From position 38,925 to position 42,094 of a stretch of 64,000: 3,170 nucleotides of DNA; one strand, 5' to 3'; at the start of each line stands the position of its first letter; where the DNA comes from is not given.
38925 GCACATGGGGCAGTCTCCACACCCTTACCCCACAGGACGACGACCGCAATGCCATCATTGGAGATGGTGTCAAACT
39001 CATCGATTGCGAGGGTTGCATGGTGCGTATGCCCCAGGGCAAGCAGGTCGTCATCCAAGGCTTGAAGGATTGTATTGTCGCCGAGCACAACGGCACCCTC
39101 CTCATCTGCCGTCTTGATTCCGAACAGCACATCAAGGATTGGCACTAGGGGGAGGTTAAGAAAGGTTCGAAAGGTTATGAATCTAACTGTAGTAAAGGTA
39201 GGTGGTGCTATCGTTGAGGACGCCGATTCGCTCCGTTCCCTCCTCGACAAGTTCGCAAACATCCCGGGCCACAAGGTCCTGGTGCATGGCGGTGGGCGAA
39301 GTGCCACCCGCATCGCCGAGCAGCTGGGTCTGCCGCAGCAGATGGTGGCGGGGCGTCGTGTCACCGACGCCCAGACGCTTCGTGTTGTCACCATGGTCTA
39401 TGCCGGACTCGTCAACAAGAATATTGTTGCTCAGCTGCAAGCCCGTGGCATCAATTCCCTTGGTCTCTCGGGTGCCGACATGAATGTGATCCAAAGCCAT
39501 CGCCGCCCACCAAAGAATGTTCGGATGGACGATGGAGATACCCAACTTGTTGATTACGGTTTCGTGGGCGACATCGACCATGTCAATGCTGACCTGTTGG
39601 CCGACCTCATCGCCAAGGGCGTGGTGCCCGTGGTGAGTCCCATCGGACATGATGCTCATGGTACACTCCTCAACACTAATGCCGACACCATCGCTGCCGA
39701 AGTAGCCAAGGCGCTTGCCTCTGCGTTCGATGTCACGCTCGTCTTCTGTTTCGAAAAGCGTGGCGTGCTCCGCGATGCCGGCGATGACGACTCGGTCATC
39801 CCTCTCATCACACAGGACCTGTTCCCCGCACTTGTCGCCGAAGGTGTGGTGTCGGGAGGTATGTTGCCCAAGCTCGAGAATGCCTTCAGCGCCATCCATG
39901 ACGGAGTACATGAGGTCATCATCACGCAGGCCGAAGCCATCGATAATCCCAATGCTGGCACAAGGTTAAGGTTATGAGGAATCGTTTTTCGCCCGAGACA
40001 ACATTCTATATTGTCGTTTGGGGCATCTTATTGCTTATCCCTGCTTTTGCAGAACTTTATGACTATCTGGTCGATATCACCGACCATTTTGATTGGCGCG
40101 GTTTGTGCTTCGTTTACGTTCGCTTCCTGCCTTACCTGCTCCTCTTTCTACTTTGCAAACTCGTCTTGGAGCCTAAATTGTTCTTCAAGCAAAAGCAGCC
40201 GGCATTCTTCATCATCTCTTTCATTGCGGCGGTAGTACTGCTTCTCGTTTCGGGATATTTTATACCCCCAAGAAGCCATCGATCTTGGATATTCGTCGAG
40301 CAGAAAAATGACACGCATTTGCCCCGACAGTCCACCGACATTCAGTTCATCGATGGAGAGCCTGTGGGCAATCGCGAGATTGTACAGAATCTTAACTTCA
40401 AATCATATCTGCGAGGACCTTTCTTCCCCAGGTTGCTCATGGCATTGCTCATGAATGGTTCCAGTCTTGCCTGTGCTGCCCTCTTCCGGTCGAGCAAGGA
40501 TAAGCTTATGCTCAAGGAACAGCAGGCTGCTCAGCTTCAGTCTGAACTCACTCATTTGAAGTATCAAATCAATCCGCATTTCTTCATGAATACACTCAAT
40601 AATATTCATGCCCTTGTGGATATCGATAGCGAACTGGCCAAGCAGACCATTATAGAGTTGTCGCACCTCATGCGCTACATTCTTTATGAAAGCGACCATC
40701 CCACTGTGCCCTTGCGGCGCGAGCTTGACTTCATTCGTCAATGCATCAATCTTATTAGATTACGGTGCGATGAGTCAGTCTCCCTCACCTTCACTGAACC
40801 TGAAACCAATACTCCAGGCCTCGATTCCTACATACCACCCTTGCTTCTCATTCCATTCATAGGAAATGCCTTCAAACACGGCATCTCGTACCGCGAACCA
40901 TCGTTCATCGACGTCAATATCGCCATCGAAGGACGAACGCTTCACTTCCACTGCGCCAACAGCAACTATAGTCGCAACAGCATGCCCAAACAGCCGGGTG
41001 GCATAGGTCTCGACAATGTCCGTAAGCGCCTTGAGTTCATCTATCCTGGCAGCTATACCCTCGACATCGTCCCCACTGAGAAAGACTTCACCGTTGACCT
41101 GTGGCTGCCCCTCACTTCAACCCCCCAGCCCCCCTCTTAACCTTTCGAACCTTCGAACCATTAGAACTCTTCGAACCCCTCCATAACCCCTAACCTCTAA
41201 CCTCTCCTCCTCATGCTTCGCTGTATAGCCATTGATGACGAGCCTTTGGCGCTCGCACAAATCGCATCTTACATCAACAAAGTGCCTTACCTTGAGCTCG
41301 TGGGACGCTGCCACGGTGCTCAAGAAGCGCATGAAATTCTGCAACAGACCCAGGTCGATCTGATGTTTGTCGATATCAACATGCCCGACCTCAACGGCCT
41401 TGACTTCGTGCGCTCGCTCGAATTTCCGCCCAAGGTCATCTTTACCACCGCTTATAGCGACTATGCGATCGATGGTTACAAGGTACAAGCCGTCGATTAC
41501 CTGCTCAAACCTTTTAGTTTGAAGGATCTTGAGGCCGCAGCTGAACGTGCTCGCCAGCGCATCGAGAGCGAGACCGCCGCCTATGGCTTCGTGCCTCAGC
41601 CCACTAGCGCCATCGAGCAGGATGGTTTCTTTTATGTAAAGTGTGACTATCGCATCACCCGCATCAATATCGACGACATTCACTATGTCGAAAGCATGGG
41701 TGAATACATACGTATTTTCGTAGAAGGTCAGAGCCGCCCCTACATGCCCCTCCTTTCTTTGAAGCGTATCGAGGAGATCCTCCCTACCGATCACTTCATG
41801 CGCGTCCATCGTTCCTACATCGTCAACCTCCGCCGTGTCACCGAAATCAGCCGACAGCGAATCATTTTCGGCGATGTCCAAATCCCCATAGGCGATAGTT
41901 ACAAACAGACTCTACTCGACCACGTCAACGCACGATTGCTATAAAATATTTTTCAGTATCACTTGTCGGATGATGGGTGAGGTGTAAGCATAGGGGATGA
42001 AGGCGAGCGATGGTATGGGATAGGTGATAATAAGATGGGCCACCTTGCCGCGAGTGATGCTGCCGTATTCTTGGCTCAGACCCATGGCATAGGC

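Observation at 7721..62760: Dispersed family of 9-bp-periodic C-rich repeats (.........)n found in intergenic spacers and, in frame, inside unrelated genes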

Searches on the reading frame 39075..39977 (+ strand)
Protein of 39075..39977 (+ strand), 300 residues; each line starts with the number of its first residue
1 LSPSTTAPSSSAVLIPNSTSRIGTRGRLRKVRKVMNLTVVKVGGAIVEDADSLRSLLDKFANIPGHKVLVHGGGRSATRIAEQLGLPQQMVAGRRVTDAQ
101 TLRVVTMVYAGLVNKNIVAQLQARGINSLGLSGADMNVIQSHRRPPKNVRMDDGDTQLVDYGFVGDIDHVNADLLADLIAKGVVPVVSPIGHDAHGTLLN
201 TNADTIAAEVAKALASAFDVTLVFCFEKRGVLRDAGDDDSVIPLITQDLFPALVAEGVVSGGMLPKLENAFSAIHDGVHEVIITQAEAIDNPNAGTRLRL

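Call 5: search_protein_families(library=pfam, proteins=[window:39075-39977:+])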
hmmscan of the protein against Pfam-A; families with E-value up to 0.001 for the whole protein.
window:39075-39977:+ (300 aa): 1 family
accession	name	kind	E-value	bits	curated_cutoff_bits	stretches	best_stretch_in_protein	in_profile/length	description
PF00696.33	AA_kinase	-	7.2e-41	140.9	24.9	1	37-284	2-233/234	Amino acid kinase family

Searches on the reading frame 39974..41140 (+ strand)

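Call 5: search_protein_families(library=pfam, proteins=[window:39974-41140:+])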
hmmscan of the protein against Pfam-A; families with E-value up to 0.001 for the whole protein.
window:39974-41140:+ (388 aa): 1 family
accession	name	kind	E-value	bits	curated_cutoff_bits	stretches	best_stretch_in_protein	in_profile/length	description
PF06580.19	His_kinase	-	1.9e-21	76.5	25.2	1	191-268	2-80/81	Histidine kinase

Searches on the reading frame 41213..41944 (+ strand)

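Call 5: search_protein_families(library=pfam, proteins=[window:41213-41944:+])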
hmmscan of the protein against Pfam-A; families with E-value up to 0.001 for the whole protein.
window:41213-41944:+ (243 aa): 2 families
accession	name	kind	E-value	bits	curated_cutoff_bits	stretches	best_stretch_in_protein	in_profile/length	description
PF00072.30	Response_reg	-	4e-20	72.5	30.2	1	6-110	3-110/111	Response regulator receiver domain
PF04397.21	LytTR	-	2.1e-19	70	22.6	1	147-236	2-95/98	LytTr DNA-binding domain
